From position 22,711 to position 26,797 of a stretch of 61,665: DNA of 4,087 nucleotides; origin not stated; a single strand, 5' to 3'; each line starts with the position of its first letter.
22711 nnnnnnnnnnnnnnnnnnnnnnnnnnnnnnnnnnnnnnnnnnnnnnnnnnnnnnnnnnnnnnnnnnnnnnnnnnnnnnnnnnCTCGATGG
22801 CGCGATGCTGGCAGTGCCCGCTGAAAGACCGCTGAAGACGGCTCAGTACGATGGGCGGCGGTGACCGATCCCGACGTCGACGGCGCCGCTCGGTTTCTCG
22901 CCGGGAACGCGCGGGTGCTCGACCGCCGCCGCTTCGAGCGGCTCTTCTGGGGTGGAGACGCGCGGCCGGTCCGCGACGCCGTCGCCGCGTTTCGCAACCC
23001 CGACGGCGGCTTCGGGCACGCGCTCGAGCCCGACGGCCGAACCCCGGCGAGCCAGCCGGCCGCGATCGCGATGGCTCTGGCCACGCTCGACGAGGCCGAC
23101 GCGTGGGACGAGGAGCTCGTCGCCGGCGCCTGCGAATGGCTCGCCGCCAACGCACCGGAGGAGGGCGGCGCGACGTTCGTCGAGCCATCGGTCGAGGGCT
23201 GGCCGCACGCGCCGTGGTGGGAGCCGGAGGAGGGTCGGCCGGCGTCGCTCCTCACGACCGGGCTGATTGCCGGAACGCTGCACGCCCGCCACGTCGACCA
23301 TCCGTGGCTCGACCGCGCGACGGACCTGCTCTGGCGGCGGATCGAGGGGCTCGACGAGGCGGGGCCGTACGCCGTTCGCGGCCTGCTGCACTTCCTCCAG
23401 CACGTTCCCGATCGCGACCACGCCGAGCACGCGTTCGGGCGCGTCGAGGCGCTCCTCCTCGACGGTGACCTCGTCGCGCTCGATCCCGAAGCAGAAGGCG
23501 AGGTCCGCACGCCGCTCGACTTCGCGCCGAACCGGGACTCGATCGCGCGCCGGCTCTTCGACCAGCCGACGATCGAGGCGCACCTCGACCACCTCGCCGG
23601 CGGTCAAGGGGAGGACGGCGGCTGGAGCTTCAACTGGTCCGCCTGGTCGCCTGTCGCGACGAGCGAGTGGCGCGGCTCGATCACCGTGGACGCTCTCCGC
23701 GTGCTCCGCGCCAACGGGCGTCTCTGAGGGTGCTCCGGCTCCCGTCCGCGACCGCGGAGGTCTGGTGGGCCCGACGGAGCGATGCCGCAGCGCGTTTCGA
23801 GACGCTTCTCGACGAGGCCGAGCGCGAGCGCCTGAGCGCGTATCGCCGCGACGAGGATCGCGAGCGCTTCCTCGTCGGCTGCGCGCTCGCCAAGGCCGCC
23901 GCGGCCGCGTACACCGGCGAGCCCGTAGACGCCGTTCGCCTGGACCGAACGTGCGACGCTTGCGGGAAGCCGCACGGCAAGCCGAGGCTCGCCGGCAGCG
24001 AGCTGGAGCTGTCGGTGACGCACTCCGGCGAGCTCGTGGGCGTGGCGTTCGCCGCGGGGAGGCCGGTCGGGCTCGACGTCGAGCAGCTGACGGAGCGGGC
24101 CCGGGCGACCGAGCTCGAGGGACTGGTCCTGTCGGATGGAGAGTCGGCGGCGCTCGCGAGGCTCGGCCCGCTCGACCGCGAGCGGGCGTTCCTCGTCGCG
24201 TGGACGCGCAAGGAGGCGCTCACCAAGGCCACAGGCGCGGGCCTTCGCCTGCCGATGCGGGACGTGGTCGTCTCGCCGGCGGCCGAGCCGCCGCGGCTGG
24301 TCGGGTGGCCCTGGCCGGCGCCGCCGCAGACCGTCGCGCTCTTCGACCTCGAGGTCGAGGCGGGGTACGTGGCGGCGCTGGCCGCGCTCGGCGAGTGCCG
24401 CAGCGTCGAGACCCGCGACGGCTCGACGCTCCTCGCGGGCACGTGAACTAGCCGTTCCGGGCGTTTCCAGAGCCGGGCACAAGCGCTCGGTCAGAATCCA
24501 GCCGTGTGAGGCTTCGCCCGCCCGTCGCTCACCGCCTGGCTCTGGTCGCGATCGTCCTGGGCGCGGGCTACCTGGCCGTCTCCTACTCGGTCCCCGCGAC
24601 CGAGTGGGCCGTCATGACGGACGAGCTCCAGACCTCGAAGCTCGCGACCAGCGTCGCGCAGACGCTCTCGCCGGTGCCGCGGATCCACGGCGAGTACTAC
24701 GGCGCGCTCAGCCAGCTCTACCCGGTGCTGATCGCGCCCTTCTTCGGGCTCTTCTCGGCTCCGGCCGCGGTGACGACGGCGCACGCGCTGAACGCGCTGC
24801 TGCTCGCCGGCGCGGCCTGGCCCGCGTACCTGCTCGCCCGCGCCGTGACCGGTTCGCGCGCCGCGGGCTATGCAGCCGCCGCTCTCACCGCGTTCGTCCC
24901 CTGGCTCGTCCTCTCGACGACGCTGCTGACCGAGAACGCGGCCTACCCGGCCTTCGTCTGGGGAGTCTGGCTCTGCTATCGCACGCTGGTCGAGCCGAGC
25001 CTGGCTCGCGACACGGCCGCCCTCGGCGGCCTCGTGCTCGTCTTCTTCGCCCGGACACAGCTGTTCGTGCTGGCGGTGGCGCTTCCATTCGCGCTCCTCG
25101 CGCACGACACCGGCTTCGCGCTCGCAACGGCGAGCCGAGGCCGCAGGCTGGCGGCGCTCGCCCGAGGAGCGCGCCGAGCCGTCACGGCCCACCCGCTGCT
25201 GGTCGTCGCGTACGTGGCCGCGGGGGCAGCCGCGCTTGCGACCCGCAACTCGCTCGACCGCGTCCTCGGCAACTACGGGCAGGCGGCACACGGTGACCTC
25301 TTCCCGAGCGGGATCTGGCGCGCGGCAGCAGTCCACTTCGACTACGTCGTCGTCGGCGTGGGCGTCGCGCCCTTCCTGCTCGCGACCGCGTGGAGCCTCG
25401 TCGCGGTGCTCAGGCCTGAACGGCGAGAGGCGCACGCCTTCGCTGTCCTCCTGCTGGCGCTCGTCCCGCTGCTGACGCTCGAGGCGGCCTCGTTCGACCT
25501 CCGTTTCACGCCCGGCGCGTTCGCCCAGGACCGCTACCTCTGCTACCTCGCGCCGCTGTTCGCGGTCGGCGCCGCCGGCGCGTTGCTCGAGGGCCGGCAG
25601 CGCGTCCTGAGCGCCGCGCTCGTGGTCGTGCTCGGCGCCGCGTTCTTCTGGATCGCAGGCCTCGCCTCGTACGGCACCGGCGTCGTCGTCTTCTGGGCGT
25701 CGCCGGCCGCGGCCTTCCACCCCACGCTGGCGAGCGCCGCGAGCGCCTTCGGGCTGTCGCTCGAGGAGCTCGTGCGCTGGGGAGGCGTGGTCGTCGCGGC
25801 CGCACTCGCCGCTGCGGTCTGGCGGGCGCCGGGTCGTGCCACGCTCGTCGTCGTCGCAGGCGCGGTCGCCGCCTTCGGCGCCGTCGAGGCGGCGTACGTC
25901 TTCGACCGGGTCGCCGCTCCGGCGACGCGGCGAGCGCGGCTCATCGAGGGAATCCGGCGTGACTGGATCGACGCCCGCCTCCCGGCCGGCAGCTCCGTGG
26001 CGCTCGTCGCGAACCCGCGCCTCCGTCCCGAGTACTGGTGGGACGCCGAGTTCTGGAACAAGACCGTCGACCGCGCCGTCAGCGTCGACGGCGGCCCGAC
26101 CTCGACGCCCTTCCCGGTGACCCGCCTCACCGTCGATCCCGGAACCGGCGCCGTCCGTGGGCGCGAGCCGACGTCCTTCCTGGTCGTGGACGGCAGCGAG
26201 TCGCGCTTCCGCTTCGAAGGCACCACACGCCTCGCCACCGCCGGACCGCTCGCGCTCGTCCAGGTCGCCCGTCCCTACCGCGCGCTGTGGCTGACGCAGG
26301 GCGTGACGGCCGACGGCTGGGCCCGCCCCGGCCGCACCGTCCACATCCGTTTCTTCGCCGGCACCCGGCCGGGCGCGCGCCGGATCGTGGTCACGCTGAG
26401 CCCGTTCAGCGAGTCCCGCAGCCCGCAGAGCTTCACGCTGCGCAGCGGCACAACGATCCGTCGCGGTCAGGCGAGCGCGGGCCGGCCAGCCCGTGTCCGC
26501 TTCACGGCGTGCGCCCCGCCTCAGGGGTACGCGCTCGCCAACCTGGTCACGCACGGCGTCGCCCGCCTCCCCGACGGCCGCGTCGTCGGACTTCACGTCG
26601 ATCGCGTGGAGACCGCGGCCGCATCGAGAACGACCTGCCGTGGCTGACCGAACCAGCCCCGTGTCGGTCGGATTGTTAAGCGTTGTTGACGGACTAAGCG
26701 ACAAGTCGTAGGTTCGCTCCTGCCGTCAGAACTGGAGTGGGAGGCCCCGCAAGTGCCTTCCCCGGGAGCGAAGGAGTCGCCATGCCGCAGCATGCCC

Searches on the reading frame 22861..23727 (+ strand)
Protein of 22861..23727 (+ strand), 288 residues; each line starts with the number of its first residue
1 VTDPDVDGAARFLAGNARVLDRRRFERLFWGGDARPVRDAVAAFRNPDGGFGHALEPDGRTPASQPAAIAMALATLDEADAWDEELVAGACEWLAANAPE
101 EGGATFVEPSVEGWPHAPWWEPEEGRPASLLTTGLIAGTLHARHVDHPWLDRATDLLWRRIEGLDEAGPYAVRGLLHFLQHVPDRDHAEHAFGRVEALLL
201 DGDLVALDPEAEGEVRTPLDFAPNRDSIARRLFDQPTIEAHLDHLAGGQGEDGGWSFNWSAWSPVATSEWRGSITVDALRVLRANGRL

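Call 8: find_encoding_contigs(protein=window:22861-23727:+, flank=10000, max_places=6)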
Protein window:22861-23727:+ (288 aa): no gene with exactly this product is on record in the collection.

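Call 9: search_protein_families(library=pfam, proteins=[window:22861-23727:+], max_evalue=0.01)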
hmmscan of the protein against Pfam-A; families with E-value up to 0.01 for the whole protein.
window:22861-23727:+ (288 aa): 0 families

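Call 21: find_homologous_proteins(query=window:22861-23727:+)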
Query window:22861-23727:+ (288 aa): 4047 proteins with E <= 0.001 among 8000 candidates; the best 120 are listed.
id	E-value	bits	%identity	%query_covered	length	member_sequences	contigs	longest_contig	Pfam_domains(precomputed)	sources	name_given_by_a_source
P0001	4.7e-192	655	100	100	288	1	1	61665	-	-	-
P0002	1.7e-154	532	83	100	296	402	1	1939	-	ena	-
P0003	1.8e-154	532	82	99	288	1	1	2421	-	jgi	jgi:hypothetical protein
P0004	1.1e-152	526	82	99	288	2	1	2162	-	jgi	jgi:hypothetical protein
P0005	3.2e-152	525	82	100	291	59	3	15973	-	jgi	jgi:hypothetical protein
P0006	7.5e-152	523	82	100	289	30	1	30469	-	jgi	-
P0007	2.7e-151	521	83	99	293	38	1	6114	-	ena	-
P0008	3.9e-151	521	82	100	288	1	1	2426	-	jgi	jgi:hypothetical protein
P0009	7.2e-151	520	82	100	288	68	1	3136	-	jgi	jgi:hypothetical protein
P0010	1.1e-150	519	82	100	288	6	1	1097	-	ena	-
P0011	2.3e-150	518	82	100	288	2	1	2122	-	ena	-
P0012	3.2e-150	518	80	99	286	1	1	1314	-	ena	-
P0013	3.2e-150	518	81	100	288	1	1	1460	-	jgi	jgi:hypothetical protein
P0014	6.1e-150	517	82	100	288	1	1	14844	-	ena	-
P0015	9.0e-150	516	82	100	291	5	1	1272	-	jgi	jgi:hypothetical protein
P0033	5.9e-146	504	81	100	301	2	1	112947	-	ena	-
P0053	1.1e-143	497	78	100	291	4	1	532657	-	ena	-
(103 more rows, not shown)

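Call 22: find_encoding_contigs(protein=P0006, flank=6000, max_places=2)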
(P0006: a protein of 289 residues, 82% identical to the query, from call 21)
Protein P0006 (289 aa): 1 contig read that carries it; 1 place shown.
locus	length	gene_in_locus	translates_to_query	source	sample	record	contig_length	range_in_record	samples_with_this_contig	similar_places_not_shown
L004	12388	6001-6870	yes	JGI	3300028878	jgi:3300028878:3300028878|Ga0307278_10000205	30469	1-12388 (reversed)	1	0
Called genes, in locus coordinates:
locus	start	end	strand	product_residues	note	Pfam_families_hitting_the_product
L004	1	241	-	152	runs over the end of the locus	PF01243:PNPOx_N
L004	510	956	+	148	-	PF00903:Glyoxalase (weak), PF18029:Glyoxalase_6 (weak), PF22656:At5g48480-like_N, PF22650:At5g48480-like_C (faint)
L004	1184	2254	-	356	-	PF00089:Trypsin, PF13365:Trypsin_2, PF00595:PDZ, PF13180:PDZ_2, PF17820:PDZ_6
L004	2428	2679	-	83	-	-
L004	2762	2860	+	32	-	-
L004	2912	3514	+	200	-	-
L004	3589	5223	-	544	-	PF00211:Guanylate_cyc (weak), PF13191:AAA_16 (weak), PF13401:AAA_22 (weak)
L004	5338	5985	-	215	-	PF07883:Cupin_2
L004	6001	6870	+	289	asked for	-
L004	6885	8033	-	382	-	PF06224:AlkZ-like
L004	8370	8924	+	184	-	PF04828:GFA (weak)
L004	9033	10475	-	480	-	PF00083:Sugar_tr, PF06609:TRI12 (weak), PF07690:MFS_1, PF13347:MFS_2 (weak)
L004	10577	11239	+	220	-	PF00440:TetR_N, PF21597:TetR_C_43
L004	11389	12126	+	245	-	PF05988:DUF899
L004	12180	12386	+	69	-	?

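Call 23: find_encoding_contigs(protein=P0033, flank=6000, max_places=2)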
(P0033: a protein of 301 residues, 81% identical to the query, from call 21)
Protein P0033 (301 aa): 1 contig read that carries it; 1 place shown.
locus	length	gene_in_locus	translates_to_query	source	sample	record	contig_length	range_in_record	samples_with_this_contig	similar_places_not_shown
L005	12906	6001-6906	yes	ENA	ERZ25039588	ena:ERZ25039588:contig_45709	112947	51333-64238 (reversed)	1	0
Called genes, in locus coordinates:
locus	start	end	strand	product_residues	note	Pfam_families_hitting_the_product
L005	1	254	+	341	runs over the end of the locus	PF04055:Radical_SAM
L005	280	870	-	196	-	PF14597:Lactamase_B_5 (faint)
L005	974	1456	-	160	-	-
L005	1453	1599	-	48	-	-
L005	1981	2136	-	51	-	-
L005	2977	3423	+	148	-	PF13302:Acetyltransf_3, PF00583:Acetyltransf_1, PF13673:Acetyltransf_10 (weak)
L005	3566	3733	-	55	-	-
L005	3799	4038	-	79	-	PF13669:Glyoxalase_4 (weak)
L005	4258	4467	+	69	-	-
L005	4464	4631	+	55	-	-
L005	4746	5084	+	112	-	-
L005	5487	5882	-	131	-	PF04828:GFA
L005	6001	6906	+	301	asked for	-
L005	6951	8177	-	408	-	PF05977:MFS_3, PF07690:MFS_1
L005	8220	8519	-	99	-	-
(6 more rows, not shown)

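Call 24: find_encoding_contigs(protein=P0053, flank=6000, max_places=2)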
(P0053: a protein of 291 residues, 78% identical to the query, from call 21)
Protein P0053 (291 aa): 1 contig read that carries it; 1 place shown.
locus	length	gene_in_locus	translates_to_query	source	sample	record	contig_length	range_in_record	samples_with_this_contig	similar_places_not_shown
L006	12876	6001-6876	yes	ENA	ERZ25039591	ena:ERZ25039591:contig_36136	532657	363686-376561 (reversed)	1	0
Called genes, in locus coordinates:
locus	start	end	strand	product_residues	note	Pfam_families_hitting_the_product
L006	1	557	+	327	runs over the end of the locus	PF03576:Peptidase_S58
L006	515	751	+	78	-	PF03576:Peptidase_S58 (weak)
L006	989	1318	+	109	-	-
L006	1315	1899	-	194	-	PF02567:PhzC-PhzF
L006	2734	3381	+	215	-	PF01872:RibD_C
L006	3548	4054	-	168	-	-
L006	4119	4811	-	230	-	PF13649:Methyltransf_25, PF13847:Methyltransf_31 (weak), PF08241:Methyltransf_11, PF08242:Methyltransf_12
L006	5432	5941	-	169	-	PF13302:Acetyltransf_3 (weak), PF00583:Acetyltransf_1, PF13673:Acetyltransf_10, PF13508:Acetyltransf_7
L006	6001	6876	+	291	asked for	-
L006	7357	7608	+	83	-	-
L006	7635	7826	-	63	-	PF01740:STAS, PF13466:STAS_2 (weak)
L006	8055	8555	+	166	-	PF12867:DinB_2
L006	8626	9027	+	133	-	-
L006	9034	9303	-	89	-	-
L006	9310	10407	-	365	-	PF22660:RS_preATP-grasp-like, PF02222:ATP-grasp, PF17769:PurK_C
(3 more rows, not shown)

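Call 65: search_protein_families(library=ncbifam, proteins=[window:22861-23727:+], max_evalue=10)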
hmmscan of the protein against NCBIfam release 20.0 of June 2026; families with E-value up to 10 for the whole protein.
window:22861-23727:+ (288 aa): 0 families

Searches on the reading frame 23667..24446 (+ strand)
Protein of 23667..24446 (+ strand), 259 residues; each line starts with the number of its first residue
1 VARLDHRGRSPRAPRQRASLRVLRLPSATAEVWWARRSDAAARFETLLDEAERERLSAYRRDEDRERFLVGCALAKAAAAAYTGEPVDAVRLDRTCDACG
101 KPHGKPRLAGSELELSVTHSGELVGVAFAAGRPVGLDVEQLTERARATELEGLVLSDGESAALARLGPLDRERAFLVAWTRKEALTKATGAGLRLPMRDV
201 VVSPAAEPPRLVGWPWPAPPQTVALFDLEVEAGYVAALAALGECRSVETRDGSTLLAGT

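Call 9: search_protein_families(library=pfam, proteins=[window:23667-24446:+], max_evalue=0.01)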
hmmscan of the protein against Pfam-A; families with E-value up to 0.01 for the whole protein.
window:23667-24446:+ (259 aa): 2 families
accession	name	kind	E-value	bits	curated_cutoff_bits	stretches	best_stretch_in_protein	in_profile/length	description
PF01648.25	ACPS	-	1.4e-14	54.5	25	1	133-237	1-109/111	4'-phosphopantetheinyl transferase superfamily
PF22624.1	AASDHPPT_N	-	1.8e-07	31.8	27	1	41-127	10-96/100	4'-phosphopantetheinyl transferase, N-terminal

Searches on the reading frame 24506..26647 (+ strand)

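Call 9: search_protein_families(library=pfam, proteins=[window:24506-26647:+], max_evalue=0.01)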
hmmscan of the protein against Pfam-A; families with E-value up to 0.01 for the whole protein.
window:24506-26647:+ (713 aa): 0 families

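Call 65: search_protein_families(library=ncbifam, proteins=[window:24506-26647:+], max_evalue=10)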
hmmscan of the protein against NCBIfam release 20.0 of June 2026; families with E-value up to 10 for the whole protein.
window:24506-26647:+ (713 aa): 2 families
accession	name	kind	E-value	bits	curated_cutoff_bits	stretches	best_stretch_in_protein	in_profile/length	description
NF011356.0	PRK14774.1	equivalog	0.0028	17.4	256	1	412-469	52-110/185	lipoprotein signal peptidase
NF047440.1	LA3751_2_3_fam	subfamily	0.99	8.2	200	1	60-198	73-208/460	LA_3751/LA_3752 family putative glycosyltransferase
